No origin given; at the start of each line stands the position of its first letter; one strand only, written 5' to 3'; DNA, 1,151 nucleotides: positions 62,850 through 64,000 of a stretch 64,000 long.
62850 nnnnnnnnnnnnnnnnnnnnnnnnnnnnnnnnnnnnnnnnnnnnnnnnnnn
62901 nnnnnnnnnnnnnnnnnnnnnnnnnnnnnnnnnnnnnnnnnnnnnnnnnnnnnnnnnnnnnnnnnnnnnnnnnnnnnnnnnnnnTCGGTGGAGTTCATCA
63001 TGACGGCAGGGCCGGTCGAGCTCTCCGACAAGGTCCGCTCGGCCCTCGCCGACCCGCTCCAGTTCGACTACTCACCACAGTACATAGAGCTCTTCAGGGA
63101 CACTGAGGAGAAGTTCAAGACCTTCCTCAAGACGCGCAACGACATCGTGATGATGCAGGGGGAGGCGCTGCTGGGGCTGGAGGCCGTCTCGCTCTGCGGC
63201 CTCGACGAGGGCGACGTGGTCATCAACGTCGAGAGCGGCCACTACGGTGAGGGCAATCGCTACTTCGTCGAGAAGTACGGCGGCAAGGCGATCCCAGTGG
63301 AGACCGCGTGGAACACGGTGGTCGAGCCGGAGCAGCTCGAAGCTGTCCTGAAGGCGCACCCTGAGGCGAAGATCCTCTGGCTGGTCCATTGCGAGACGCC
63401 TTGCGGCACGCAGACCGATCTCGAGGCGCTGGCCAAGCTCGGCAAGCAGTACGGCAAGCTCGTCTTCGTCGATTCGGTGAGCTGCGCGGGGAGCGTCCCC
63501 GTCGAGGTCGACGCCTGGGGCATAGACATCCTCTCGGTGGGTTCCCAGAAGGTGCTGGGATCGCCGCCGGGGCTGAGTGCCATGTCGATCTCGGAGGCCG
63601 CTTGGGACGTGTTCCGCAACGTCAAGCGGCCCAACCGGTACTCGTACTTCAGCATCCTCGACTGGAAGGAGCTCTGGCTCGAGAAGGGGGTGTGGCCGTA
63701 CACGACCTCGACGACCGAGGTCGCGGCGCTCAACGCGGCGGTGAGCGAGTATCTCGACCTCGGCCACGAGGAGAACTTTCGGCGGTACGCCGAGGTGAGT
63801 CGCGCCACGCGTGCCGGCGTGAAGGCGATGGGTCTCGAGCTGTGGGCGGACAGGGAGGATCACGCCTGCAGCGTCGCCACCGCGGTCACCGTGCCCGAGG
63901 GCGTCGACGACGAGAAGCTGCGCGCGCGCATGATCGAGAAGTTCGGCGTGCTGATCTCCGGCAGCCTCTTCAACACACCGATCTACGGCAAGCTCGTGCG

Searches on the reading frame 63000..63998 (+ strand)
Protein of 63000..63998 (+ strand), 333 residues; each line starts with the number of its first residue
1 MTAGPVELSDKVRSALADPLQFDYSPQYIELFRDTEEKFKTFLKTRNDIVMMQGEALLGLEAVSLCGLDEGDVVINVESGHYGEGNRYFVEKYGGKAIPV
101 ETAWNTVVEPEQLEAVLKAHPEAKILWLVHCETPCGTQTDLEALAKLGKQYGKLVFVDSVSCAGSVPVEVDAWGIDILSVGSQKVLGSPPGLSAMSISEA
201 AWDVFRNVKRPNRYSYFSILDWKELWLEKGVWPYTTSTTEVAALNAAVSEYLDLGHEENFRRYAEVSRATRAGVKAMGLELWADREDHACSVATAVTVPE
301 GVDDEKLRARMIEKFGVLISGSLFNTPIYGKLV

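Call 83: search_protein_families(library=ncbifam, proteins=[window:63000-63998:+], max_evalue=0.00001)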
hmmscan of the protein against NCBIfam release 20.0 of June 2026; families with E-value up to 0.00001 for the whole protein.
window:63000-63998:+ (333 aa): 16 families
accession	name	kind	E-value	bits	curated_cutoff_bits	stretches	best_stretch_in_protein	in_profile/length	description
NF046070.1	PyrdoxPyrvTramin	equivalog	4.3e-90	302.2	600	1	1-323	9-331/369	pyridoxamine--pyruvate transaminase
NF045640.1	AspGlyoxATaseBhcA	equivalog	3.7e-41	141.3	650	1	3-320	10-329/395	L-aspartate--glyoxylate aminotransferase BhcA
TIGR03301.1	PhnW-AepZ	equivalog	4.3e-38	131.6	360.8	1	1-301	3-301/355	2-aminoethylphosphonate aminotransferase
TIGR02326.1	transamin_PhnW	equivalog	1.5e-29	103.3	400.8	1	1-303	7-308/363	2-aminoethylphosphonate--pyruvate transaminase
NF010006.0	PRK13479.1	equivalog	3.1e-27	95.7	296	1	1-300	9-306/369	2-aminoethylphosphonate--pyruvate transaminase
NF040779.1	Sec_lyase_SclA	exception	2.3e-10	39.9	525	1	100-328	116-340/378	selenocysteine lyase SclA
TIGR04343.1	egtE_PLP_lyase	equivalog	2.1e-09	36.7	400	1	92-320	116-332/370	ergothioneine biosynthesis PLP-dependent enzyme EgtE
TIGR01976.1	am_tr_V_VC1184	hypoth_equivalog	3.4e-08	33.2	352.35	1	108-266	146-290/401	cysteine desulfurase-like protein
TIGR01977.1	am_tr_V_EF2568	hypoth_equivalog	4.1e-08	32.6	377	1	101-209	118-222/376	cysteine desulfurase family protein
NF002806.0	PRK02948.1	subfamily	1e-07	31.3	304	1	105-202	123-218/381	IscS subfamily cysteine desulfurase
NF010611.0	PRK14012.1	equivalog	4.8e-07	29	548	1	91-197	117-220/406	IscS subfamily cysteine desulfurase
TIGR01979.1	sufS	subfamily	9.1e-07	28.1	475.1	1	30-191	62-227/403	SufS family cysteine desulfurase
TIGR03402.1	FeS_nifS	equivalog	1.2e-06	27.5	530.75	1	103-197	119-210/379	cysteine desulfurase NifS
TIGR02006.1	IscS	equivalog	3.1e-06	26.5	643.2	1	90-198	112-217/402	IscS subfamily cysteine desulfurase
NF006810.0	PRK09331.1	subfamily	4.3e-06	25.8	301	1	55-207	88-246/397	Sep-tRNA:Cys-tRNA synthetase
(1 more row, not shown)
